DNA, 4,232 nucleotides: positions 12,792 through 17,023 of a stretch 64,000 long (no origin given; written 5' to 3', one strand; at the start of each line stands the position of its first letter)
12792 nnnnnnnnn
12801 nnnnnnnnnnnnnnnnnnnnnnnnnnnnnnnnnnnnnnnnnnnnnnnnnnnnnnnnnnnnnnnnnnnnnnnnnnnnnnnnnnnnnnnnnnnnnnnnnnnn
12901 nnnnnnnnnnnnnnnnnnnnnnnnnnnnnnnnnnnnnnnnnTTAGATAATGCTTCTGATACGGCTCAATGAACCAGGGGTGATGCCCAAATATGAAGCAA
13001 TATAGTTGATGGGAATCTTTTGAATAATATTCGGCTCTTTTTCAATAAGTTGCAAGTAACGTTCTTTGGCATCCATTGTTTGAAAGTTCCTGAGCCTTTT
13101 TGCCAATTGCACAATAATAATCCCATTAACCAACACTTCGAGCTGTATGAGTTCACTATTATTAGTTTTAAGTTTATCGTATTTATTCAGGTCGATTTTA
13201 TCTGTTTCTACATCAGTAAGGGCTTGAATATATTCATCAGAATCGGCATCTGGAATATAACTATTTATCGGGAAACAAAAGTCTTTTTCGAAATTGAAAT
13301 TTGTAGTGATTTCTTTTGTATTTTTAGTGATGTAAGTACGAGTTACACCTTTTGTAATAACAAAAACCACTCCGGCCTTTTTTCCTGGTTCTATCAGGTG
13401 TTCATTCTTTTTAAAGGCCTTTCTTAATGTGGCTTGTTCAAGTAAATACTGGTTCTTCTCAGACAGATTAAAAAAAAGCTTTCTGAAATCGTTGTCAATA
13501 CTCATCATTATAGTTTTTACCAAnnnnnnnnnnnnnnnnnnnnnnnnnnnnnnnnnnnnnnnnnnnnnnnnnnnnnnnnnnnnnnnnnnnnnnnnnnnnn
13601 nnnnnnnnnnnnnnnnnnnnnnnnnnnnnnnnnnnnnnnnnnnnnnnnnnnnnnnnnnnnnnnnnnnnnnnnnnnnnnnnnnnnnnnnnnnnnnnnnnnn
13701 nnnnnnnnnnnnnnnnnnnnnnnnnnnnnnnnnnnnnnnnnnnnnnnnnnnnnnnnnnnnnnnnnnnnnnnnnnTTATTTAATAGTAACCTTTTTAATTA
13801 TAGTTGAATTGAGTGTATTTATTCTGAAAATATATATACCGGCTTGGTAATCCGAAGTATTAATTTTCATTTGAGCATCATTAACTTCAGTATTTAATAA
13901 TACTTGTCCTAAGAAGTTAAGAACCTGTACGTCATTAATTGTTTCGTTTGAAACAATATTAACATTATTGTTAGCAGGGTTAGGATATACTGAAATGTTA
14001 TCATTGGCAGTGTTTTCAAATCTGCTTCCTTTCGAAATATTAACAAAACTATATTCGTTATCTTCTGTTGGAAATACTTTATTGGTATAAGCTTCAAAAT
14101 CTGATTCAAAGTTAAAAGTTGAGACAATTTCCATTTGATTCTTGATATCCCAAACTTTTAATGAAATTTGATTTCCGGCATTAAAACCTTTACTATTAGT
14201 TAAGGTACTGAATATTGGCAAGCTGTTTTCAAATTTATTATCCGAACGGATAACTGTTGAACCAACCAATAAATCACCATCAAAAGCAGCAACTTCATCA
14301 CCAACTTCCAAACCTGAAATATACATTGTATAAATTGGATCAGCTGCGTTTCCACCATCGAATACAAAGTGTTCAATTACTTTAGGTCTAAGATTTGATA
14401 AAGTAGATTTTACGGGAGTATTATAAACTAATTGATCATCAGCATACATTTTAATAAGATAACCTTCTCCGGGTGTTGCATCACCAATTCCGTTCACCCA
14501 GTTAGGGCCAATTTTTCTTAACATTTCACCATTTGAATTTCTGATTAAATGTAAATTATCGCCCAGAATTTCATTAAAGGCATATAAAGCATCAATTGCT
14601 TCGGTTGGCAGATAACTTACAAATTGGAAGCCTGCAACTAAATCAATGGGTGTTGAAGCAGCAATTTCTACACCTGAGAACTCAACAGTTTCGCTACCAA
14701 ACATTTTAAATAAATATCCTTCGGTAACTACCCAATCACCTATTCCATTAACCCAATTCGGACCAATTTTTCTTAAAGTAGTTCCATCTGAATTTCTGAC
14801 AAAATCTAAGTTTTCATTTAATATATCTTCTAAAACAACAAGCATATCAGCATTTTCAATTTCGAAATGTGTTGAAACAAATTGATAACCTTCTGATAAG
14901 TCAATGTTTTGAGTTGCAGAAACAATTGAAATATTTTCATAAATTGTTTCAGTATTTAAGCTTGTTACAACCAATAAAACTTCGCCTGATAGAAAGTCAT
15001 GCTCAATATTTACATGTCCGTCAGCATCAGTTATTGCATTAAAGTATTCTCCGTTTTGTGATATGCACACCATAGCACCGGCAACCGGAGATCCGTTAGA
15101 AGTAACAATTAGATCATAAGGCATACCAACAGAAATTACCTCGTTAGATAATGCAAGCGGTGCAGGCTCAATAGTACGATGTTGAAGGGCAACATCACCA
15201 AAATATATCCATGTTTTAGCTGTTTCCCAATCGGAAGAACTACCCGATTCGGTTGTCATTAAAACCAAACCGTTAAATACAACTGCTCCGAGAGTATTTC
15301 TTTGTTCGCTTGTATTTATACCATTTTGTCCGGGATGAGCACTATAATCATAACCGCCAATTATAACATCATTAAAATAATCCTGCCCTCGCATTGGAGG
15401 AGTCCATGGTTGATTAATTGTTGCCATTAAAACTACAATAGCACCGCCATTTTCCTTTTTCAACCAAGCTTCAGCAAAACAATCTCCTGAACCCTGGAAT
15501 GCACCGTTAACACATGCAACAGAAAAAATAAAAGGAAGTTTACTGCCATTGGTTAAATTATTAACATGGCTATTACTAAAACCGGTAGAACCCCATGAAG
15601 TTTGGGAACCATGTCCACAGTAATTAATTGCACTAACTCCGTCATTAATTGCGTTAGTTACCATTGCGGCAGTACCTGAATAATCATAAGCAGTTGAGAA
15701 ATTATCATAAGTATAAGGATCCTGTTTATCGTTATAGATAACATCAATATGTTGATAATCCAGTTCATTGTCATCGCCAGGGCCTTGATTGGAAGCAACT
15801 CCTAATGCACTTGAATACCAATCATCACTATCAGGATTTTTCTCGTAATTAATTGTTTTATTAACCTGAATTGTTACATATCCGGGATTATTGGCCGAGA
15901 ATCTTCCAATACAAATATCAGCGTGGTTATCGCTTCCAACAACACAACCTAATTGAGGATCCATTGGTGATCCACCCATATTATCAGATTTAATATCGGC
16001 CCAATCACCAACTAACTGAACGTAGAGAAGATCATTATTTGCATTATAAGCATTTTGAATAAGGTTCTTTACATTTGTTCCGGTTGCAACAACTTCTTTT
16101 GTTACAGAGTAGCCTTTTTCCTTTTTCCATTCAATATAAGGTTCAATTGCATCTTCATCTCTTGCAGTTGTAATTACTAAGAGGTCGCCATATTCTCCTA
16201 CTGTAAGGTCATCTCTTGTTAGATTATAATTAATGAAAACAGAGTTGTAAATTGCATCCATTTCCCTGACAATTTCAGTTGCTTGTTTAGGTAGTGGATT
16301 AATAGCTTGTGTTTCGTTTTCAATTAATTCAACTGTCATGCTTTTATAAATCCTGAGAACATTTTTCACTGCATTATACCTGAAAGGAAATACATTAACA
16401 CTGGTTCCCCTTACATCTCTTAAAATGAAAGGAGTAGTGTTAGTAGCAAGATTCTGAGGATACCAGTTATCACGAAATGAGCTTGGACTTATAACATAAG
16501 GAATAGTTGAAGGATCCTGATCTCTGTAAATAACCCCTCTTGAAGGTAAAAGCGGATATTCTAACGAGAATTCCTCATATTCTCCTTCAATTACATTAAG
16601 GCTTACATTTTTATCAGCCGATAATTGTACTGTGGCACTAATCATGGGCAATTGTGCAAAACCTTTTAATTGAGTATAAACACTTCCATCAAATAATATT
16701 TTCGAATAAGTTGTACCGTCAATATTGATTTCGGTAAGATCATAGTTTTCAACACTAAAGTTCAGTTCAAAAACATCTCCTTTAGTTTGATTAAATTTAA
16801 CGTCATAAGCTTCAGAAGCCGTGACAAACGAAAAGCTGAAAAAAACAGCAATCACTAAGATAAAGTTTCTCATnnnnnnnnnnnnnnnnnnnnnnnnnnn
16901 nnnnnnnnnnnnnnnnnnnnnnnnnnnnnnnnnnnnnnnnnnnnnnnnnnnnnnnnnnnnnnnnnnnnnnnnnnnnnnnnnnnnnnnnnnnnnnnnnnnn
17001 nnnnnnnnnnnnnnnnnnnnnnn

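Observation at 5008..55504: Unassigned tandem module pair (R1-R2: F-[IV]-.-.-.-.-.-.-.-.-[RQ]-K-I-G-P-x-W-[VI]-N-G-I-G) shared by seven secreted proteins with unrelated heads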

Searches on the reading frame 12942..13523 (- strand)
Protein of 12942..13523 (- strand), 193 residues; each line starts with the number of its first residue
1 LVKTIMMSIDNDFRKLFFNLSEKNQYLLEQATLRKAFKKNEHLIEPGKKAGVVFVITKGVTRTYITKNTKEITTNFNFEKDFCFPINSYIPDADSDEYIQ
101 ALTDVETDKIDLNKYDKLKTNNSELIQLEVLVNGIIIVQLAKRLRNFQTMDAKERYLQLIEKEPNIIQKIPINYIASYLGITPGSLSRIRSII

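Call 51: search_protein_families(library=pfam, proteins=[window:12942-13523:-], max_evalue=0.001)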
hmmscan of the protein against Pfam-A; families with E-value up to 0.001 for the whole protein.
window:12942-13523:- (193 aa): 1 family
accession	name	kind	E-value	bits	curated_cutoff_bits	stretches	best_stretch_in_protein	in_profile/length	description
PF00027.35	cNMP_binding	-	1.2e-05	25.6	27.5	1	35-118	2-85/89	Cyclic nucleotide-binding domain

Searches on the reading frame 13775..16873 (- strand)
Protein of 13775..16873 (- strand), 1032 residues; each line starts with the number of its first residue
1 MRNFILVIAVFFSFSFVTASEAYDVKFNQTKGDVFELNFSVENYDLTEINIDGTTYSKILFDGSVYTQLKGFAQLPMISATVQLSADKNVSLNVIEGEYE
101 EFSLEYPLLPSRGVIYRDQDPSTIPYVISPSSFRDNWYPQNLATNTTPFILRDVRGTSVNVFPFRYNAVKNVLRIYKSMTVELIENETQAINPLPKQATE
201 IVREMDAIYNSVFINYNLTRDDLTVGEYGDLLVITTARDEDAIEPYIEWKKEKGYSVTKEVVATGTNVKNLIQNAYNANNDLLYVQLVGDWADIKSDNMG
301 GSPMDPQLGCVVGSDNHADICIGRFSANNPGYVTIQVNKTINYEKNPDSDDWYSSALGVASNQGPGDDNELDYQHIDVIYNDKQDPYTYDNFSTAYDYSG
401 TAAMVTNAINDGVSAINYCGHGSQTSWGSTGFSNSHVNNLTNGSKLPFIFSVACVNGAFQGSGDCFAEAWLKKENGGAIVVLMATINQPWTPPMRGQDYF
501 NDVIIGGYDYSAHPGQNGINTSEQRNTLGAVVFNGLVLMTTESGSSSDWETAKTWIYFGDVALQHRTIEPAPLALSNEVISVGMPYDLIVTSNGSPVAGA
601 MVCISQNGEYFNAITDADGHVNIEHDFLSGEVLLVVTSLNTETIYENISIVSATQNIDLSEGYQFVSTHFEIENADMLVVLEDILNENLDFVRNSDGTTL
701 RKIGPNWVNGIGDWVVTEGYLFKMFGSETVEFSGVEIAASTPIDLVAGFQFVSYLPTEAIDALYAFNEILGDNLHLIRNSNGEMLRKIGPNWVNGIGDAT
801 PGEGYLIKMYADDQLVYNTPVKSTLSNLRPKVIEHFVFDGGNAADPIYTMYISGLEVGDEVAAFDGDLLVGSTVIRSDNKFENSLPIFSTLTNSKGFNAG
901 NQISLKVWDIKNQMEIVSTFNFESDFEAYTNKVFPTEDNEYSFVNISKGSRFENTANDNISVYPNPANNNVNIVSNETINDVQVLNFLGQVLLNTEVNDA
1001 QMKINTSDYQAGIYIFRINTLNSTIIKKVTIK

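Call 4: search_protein_families(library=pfam, proteins=[window:13775-16873:-], max_evalue=0.1)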
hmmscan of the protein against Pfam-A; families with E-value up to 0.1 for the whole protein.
window:13775-16873:- (1032 aa): 6 families
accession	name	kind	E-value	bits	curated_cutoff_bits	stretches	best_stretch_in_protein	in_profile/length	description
PF01364.23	Peptidase_C25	-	1.6e-49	169.6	23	1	232-563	2-372/374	Peptidase family C25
PF08126.16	Propeptide_C25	-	2.2e-25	89.5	22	1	34-217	21-198/205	Propeptide_C25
PF18962.6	Por_Secre_tail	-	6.5e-13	49.2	27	1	962-1031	1-75/75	Secretion system C-terminal sorting domain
PF13620.12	CarboxypepD_reg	-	0.00037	21.2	32.3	1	590-652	7-71/82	Carboxypeptidase regulatory-like domain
PF17789.7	MG4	-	0.0045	17.6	24.7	1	582-627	12-62/95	Macroglobulin domain MG4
PF03785.20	Peptidase_C25_C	-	0.018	15.3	25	1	597-648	25-78/79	Peptidase family C25, C terminal ig-like domain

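Call 8: search_protein_families(library=ncbifam, proteins=[window:13775-16873:-], max_evalue=0.1)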
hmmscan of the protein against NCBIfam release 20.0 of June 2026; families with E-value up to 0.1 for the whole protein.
window:13775-16873:- (1032 aa): 3 families
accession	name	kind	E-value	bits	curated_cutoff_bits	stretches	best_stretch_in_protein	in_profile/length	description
NF033707.1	T9SS_sortase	equivalog_domain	1.2e-18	66.2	420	1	312-484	490-671/1095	type IX secretion system sortase PorU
NF052324.1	PorU_rel_Nterm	equivalog_domain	2e-14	52.8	450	1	314-482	522-694/879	putative type IX secretion system sortase PorU2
TIGR04183.1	Por_Secre_tail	domain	1.4e-11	44.2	23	1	962-1032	1-72/72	T9SS type A sorting domain-containing protein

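Call 35: find_encoding_contigs(protein=window:13775-16873:-, flank=2000, max_places=3)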
Protein window:13775-16873:- (1032 aa): no gene with exactly this product is on record in the collection.
